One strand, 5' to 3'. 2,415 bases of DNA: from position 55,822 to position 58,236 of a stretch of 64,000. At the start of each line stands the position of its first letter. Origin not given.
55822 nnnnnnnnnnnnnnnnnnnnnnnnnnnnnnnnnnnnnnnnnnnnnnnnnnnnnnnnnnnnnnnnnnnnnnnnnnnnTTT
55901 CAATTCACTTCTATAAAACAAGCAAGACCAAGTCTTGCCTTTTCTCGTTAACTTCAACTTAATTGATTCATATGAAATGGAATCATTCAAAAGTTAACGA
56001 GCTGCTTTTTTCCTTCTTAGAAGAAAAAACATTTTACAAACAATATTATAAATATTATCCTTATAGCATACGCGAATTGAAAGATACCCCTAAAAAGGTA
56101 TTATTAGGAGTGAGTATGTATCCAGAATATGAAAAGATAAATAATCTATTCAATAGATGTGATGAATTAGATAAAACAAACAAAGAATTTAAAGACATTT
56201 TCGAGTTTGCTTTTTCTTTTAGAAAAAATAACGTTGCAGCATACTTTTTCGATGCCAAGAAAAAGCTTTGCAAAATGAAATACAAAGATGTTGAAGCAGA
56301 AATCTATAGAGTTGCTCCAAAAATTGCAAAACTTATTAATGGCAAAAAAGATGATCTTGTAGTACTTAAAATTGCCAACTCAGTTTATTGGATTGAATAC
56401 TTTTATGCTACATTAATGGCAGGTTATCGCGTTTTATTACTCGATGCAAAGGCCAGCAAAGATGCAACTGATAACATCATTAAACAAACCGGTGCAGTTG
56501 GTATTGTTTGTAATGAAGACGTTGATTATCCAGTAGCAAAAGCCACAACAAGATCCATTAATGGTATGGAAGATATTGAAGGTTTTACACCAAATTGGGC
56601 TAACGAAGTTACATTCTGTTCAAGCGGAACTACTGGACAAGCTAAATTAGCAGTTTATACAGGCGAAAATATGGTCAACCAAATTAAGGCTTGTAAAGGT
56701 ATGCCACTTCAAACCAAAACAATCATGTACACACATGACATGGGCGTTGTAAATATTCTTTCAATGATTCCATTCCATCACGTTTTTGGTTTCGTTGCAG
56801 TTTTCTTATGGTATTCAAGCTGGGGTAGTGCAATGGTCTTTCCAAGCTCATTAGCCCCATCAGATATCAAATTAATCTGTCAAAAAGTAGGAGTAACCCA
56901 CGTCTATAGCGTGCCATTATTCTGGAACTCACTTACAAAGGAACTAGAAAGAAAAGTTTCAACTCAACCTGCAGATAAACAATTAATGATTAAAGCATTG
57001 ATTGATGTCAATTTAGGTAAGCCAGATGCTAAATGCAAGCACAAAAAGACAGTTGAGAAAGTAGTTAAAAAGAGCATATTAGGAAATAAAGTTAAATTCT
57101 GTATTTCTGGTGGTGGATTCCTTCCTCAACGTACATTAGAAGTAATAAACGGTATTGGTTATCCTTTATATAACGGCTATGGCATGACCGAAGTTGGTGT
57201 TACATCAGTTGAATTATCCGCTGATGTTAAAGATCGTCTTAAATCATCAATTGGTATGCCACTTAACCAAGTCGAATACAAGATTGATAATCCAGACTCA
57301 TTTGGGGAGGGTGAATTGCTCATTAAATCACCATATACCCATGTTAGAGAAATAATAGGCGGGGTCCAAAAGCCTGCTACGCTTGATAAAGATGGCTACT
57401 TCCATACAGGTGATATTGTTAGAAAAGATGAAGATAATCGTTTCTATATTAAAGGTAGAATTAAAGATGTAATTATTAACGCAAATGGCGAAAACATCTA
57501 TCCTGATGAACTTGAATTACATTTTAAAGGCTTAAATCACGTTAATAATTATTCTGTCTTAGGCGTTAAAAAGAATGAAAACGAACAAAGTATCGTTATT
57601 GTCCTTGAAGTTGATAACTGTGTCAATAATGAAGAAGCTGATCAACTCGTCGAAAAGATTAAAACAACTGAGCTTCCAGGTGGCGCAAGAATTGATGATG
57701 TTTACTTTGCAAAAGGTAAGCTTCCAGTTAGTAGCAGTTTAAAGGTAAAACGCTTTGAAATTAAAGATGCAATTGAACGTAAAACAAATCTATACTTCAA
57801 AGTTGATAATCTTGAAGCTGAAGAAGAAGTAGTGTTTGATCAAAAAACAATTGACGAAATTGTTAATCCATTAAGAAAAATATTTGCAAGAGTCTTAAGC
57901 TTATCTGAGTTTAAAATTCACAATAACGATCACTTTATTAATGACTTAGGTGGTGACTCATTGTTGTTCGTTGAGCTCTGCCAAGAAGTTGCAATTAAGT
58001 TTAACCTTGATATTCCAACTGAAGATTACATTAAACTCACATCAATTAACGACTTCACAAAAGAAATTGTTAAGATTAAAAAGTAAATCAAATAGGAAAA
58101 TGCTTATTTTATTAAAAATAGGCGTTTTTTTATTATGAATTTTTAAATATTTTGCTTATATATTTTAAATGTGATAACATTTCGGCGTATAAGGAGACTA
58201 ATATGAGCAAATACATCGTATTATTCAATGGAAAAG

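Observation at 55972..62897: Clustered lipid-remodelling module: adenylation-carrier fusion, DAG-kinase-like, PTP-fold phosphatase, two PlsC-type acyltransferases and a processive GT2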

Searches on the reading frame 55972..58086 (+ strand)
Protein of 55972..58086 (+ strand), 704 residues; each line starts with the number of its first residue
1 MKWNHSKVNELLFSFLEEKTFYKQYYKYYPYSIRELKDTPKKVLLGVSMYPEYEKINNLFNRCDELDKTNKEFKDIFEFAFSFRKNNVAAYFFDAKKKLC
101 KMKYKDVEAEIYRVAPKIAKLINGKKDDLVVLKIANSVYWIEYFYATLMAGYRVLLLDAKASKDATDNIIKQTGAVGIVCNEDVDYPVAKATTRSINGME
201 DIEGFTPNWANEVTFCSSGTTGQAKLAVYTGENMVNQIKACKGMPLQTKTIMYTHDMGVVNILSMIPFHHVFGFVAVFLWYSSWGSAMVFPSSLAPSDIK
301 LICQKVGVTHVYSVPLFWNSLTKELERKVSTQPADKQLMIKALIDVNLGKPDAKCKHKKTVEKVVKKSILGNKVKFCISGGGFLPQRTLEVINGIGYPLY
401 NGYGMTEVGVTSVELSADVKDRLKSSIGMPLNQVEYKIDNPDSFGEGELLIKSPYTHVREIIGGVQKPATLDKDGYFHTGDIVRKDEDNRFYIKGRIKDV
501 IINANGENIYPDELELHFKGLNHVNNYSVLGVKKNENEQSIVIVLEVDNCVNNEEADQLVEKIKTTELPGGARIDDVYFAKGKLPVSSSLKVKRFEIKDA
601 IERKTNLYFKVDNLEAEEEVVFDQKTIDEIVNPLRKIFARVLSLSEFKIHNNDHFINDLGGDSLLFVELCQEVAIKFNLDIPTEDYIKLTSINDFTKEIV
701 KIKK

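Call 3: search_protein_families(library=pfam, proteins=[window:55972-58086:+], max_evalue=0.01)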
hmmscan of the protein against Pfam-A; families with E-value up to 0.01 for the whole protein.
window:55972-58086:+ (704 aa): 3 families
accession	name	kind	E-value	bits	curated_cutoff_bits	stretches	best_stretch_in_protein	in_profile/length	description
PF00501.34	AMP-binding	-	2.6e-39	135.6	29.9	1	93-455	16-378/384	AMP-binding enzyme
PF00550.31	PP-binding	-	7e-10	39.5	20.8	1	634-697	3-65/67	Phosphopantetheine attachment site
PF23297.2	ACP_SdgA_C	-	0.00091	19.7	27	1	629-701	10-81/95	Highly reducing polyketide synthase sdgA, C-terminal ACP domain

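Call 4: search_protein_families(library=ncbifam, proteins=[window:55972-58086:+], max_evalue=0.01)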
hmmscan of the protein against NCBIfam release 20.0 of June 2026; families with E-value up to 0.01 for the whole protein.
window:55972-58086:+ (704 aa): 101 families (the best 25 are shown)
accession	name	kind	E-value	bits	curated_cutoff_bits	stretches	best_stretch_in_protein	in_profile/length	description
TIGR01923.1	menE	equivalog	4e-41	141.3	330.15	2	373-559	225-409/442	o-succinylbenzoate--CoA ligase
NF004837.0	PRK06187.1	subfamily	2.4e-40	138.3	476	2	372-604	286-525/531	long-chain-fatty-acid--CoA ligase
NF002966.0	PRK03640.1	equivalog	6.4e-32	110.8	556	2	368-601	250-480/483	o-succinylbenzoate--CoA ligase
NF005307.0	PRK06839.1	equivalog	1.5e-30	106.3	748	2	357-545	249-441/496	o-succinylbenzoate--CoA ligase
NF004114.0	PRK05605.1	equivalog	1.7e-28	99.3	766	2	358-605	324-573/575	long-chain-fatty-acid--CoA ligase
NF052269.1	Staph_lig_FadD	equivalog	1.2e-23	83.3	650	1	372-605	265-497/499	long-chain-fatty-acid--CoA ligase FadD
NF005702.0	PRK07514.1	subfamily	1.4e-23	83.1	558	2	373-562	271-463/506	malonyl-CoA synthase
NF006539.0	PRK09029.1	equivalog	1e-22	80.7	494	1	102-569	29-425/458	o-succinylbenzoate--CoA ligase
NF009233.0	PRK12583.1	subfamily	6.9e-22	77.5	832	2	402-600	349-549/558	fatty acid CoA ligase family protein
NF005797.0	PRK07638.1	equivalog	1.1e-21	76.9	518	2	369-608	251-486/487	acyl-CoA synthetase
NF058661.1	cispen_AMP_AmcH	equivalog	1.5e-21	76.4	370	2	394-556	265-427/458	adenylate-forming 2-oxoglutaryl-ACP ligase AmcH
NF006523.0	PRK08974.1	equivalog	2.5e-20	72.1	884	1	394-604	348-556/561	long-chain-fatty-acid--CoA ligase FadD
NF004229.0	PRK05677.1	subfamily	8.5e-20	70.7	879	1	373-605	327-559/563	long-chain-fatty-acid--CoA ligase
NF004511.1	PRK05852.1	equivalog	1.4e-19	70.1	650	2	372-557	274-465/505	FadD7 family fatty acid--CoA ligase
NF005220.0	PRK06710.1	equivalog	1.8e-19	69.3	1116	1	373-603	324-555/563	long-chain-fatty-acid--CoA ligase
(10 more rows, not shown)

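Call 8: find_homologous_proteins(query=window:55972-58086:+, max_evalue=1e-10)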
Query window:55972-58086:+ (704 aa): 1579 proteins with E <= 1e-10 among 8000 candidates; the best 120 are listed.
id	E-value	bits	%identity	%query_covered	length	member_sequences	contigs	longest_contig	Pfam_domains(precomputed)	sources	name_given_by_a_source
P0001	0.0e+0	1448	97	93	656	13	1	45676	PF00550.32,PF00501.35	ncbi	-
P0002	0.0e+0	1279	84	93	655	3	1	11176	PF00550.32,PF00501.35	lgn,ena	-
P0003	0.0e+0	1212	80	93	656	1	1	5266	PF00550.32,PF00501.35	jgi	-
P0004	5.3e-282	955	65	93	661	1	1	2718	PF00550.32,PF00501.35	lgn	-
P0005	1.3e-280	951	65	93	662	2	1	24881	PF00550.32,PF00501.35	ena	-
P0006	2.6e-273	927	63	93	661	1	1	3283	PF00550.32,PF00501.35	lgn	-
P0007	5.7e-244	830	56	93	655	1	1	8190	PF00550.32,PF00501.35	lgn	-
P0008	2.5e-202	692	51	93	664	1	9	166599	PF00550.32,PF00501.35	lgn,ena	-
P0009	1.8e-201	689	50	93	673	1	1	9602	PF00550.32,PF00501.35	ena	-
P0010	4.9e-201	688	49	93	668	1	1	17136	PF00550.32,PF00501.35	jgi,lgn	-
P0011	3.6e-200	685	49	93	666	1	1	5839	PF00550.32,PF00501.35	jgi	-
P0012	9.8e-200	683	50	93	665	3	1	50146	PF00550.32,PF00501.35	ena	-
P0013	1.2e-198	680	50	93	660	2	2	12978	PF00550.32,PF00501.35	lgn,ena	-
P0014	1.7e-198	679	48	93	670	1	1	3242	PF00550.32,PF00501.35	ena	-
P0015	1.7e-198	679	50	93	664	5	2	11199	PF00550.32,PF00501.35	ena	-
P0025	1.0e-194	667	50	93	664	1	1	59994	PF00550.32,PF00501.35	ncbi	-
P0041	1.7e-192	660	48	93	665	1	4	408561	PF00550.32,PF00501.35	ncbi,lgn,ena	-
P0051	7.3e-192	657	47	93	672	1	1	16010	PF00550.32,PF00501.35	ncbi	-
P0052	9.1e-192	657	47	93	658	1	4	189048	PF00550.32,PF00501.35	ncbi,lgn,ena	-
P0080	1.8e-189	650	49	93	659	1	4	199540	PF00550.32,PF00501.35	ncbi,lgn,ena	-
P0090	7.8e-189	647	49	93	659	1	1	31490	PF00550.32,PF00501.35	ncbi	-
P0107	1.3e-187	643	47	93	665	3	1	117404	PF00550.32,PF00501.35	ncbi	-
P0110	2.0e-187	643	46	93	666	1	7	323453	PF00550.32,PF00501.35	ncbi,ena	-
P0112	2.6e-187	642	46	93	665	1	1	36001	PF00550.32,PF00501.35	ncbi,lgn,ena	-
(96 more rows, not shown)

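Call 9: find_related_loci(query=window:55972-58086:+, collection=genome_contigs, flank=10000)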
Query window:55972-58086:+ (704 aa) in genome_contigs; peptide patterns used: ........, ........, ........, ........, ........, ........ (x = any residue, [..] = any of these).
36 stretches matched a pattern; 1 encode a relative of the query (tblastn E <= 1e-3); 1 distinct loci.
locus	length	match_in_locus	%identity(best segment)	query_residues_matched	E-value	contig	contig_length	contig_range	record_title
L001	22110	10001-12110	96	1-704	0e+0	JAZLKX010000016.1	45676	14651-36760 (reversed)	MAG: Bacilli bacterium isolate T1900044958_TA20190014.MAGScoT_cleanbin_000039 SGB_3889_k141_264649, whole genome shotgun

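Call 10: list_cluster_members(proteins=[P0001, P0025, P0041, P0052, P0080, P0110, P0107, P0112, P0090, P0051])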
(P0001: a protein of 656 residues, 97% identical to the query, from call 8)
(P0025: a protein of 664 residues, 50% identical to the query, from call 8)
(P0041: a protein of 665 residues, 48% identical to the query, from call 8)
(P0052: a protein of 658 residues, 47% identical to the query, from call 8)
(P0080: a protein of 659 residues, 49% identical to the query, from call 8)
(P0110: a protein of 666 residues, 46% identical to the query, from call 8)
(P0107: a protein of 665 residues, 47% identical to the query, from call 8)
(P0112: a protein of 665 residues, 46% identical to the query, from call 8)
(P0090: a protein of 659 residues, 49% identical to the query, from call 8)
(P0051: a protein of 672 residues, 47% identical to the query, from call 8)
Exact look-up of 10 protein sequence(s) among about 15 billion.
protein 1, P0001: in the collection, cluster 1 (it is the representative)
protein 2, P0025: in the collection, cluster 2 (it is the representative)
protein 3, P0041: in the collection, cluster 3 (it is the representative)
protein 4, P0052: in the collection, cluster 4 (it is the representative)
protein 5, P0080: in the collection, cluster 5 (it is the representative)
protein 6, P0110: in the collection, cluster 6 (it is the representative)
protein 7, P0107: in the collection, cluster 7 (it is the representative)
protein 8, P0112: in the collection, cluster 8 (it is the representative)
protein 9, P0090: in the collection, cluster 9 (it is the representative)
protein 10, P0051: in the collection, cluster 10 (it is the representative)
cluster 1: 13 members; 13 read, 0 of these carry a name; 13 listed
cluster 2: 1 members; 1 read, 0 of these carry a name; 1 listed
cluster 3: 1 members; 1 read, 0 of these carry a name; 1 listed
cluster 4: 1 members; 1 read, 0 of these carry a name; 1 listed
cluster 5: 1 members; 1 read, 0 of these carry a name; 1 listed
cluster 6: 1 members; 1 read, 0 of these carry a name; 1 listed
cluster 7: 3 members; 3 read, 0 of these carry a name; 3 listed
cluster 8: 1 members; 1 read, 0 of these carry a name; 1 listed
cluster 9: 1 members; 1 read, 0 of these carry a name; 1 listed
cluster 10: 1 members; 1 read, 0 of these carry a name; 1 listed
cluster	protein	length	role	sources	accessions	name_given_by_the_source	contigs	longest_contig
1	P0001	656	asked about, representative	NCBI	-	-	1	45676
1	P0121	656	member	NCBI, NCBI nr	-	-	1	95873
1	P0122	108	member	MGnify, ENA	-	-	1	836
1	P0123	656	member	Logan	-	-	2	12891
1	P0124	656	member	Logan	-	-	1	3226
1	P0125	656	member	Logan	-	-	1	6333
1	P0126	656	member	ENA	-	-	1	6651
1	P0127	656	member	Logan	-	-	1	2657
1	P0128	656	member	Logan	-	-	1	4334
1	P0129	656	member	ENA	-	-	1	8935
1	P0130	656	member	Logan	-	-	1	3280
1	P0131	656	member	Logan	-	-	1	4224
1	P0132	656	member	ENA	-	-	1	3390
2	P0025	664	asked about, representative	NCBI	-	-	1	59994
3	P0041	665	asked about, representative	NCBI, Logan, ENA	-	-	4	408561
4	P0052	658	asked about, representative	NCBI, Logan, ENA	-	-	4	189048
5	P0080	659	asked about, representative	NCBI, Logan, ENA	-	-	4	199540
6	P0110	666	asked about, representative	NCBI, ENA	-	-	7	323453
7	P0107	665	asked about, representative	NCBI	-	-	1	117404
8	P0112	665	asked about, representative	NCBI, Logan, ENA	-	-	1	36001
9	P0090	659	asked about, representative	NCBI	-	-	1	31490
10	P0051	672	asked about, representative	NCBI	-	-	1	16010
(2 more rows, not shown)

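Call 11: find_encoding_contigs(protein=P0041, flank=10000, max_places=3)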
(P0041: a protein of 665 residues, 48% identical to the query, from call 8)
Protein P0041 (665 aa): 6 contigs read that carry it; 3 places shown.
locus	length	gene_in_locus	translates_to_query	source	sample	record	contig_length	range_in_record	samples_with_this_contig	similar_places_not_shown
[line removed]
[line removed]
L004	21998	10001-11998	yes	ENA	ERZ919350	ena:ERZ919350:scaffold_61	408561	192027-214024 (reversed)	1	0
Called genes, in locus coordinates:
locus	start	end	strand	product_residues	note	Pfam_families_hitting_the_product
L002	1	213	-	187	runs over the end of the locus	PF01025:GrpE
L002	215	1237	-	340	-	PF01628:HrcA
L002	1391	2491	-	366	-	PF04055:Radical_SAM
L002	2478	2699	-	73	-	-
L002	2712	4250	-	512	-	-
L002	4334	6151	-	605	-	PF00009:GTP_EFTU, PF03144:GTP_EFTU_D2, PF14492:EFG_III (weak), PF00679:EFG_C, PF06421:LepA_C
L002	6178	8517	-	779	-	PF00270:DEAD (faint), PF06733:DEAD_2, PF13307:Helicase_C_2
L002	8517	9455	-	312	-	PF00551:Formyl_trans_N, PF02911:Formyl_trans_C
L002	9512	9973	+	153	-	PF00149:Metallophos (faint), PF12850:Metallophos_2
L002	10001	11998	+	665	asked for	PF00501:AMP-binding, PF00550:PP-binding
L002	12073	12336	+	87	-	PF01649:Ribosomal_S20p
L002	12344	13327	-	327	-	PF06144:DNA_pol3_delta, PF21694:DNA_pol3_delta_C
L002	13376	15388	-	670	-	PF13567:DUF4131 (weak), PF03772:Competence, PF00753:Lactamase_B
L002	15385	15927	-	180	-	PF10531:SLBB, PF12836:HHH_3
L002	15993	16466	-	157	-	PF03449:GreA_GreB_N, PF01272:GreA_GreB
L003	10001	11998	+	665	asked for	PF00501:AMP-binding, PF00550:PP-binding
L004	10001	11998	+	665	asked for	PF00501:AMP-binding, PF00550:PP-binding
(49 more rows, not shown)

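Call 12: find_encoding_contigs(protein=P0005, flank=10000, max_places=2)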
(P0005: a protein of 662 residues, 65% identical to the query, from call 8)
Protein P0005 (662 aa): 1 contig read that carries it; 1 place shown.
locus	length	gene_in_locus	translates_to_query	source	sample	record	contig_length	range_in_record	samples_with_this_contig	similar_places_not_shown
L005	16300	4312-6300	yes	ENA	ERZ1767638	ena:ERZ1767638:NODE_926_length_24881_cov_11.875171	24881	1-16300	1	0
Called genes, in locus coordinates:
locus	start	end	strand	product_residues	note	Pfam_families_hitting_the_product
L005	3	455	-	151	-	?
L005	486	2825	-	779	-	PF06733:DEAD_2, PF13307:Helicase_C_2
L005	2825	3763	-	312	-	PF00551:Formyl_trans_N, PF02911:Formyl_trans_C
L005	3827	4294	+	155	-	PF00149:Metallophos (faint), PF12850:Metallophos_2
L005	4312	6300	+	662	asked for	PF00501:AMP-binding, PF00550:PP-binding (weak)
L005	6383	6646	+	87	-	PF01649:Ribosomal_S20p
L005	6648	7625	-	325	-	PF06144:DNA_pol3_delta, PF21694:DNA_pol3_delta_C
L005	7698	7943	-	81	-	-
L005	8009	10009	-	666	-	PF13567:DUF4131 (faint), PF00753:Lactamase_B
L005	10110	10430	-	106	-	-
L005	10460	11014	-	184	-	PF10531:SLBB, PF00633:HHH (faint), PF12836:HHH_3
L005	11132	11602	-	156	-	PF03449:GreA_GreB_N, PF01272:GreA_GreB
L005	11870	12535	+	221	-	PF01648:ACPS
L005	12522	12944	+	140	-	PF13581:HATPase_c_2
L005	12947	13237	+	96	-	PF01740:STAS, PF13466:STAS_2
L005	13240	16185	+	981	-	PF07694:5TM-5TMR_LYT, PF02518:HATPase_c (faint), PF07228:SpoIIE, PF13581:HATPase_c_2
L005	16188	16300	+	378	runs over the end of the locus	PF01740:STAS, PF13466:STAS_2, PF01636:APH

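Call 13: find_encoding_contigs(protein=P0008, flank=10000, max_places=2)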
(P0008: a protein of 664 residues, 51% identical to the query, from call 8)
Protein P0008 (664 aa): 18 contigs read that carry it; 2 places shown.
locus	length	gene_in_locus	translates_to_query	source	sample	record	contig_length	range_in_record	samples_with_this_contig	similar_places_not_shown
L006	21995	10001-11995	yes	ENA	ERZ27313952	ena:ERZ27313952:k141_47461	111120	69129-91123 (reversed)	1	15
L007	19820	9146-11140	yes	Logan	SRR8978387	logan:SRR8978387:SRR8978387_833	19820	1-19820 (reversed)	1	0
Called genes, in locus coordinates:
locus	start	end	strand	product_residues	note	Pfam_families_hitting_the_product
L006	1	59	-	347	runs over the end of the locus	PF01628:HrcA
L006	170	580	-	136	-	PF06271:RDD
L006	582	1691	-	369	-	PF04055:Radical_SAM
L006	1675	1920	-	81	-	-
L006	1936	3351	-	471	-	PF02661:Fic (weak)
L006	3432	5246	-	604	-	PF00009:GTP_EFTU, PF03144:GTP_EFTU_D2, PF14492:EFG_III (weak), PF00679:EFG_C, PF06421:LepA_C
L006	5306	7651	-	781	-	PF00270:DEAD (faint), PF06733:DEAD_2, PF13307:Helicase_C_2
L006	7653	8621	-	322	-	PF00551:Formyl_trans_N, PF02911:Formyl_trans_C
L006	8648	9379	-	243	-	PF06541:ABC_trans_CmpB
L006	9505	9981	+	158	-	PF12850:Metallophos_2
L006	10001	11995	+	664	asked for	PF00501:AMP-binding, PF00550:PP-binding (weak)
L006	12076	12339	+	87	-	PF01649:Ribosomal_S20p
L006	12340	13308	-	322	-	PF06144:DNA_pol3_delta, PF21694:DNA_pol3_delta_C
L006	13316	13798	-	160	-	PF01451:LMWPc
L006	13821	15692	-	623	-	PF13567:DUF4131 (weak), PF03772:Competence, PF00753:Lactamase_B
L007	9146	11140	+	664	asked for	PF00501:AMP-binding, PF00550:PP-binding (weak)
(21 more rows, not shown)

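Call 14: find_encoding_contigs(protein=P0121, flank=10000, max_places=2)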
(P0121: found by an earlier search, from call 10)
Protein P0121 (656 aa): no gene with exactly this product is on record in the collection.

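Call 15: find_encoding_contigs(protein=P0002, flank=10000, max_places=2)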
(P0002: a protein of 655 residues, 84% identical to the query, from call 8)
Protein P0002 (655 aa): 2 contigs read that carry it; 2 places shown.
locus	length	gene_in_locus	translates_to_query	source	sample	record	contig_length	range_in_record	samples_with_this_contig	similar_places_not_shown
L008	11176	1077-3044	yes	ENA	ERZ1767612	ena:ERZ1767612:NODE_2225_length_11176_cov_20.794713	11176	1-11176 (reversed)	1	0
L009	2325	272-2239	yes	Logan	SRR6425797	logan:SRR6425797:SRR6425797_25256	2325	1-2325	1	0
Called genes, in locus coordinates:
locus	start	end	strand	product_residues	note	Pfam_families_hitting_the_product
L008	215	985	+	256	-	-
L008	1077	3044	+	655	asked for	PF00501:AMP-binding, PF00550:PP-binding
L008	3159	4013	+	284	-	PF00781:DAGK_cat, PF19279:YegS_C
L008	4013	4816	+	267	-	PF13350:Y_phosphatase3, PF03162:Y_phosphatase2 (faint)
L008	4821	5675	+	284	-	PF01553:Acyltransferase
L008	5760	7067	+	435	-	PF00535:Glycos_transf_2, PF13641:Glyco_tranf_2_3, PF13632:Glyco_trans_2_3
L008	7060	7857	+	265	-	PF01553:Acyltransferase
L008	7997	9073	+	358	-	PF00990:GGDEF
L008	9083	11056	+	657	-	PF00563:EAL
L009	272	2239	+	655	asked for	PF00501:AMP-binding, PF00550:PP-binding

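Call 21: search_solved_structures(query=window:56116-58086:+, max_evalue=0.00001)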
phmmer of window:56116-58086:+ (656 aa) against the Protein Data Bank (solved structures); distinct sequences matched with E-value up to 0.00001: 89 (the best 60 are shown).
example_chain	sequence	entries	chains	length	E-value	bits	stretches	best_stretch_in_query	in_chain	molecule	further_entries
3ipl_A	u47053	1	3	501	2.6e-17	65.7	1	330-472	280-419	2-succinylbenzoate--CoA ligase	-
3r44_A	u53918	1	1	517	6.3e-15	57.8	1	327-513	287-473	fatty acyl CoA synthetase FADD13 (FATTY-ACYL-CoA SYNTHETASE)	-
5buq_A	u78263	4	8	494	1.2e-14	56.9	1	326-553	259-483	2-succinylbenzoate--CoA ligase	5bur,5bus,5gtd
5x8f_A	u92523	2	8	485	4.7e-14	54.9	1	326-552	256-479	2-succinylbenzoate--CoA ligase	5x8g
6abh_A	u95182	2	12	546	1.5e-13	53.3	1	351-526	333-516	Red-bioluminescence eliciting luciferase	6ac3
3tsy_A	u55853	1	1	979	7.9e-13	50.9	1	350-550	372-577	Fusion Protein 4-coumarate--CoA ligase 1, Resveratrol synthase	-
7a9i_A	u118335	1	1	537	8.9e-13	50.7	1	327-468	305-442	Cfl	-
7a9j_A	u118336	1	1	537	1.1e-12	50.4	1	327-468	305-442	Cfl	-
8weu_A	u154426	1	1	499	1.2e-12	50.3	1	332-547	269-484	Fatty-acyl-CoA synthase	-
8wev_A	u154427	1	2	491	1.3e-12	50.1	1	331-488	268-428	Feruloyl-CoA Synthetase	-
5kyv_A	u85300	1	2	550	7.1e-12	47.7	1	331-534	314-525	Luciferin 4-monooxygenase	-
6q2m_A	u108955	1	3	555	1.5e-11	46.7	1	331-534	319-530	Luciferin 4-monooxygenase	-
4m46_A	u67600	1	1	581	2.4e-11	46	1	347-528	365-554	Luciferase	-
6hps_A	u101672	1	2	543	2.7e-11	45.8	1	331-529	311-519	Luciferin 4-monooxygenase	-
3iep_A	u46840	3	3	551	2.7e-11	45.8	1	331-535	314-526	Luciferin 4-monooxygenase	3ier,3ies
3gzl_A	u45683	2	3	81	1.4e-08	36.9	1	583-652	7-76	Acyl carrier protein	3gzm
2fq0_A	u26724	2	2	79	1.6e-08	36.6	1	584-652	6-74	acyl carrier protein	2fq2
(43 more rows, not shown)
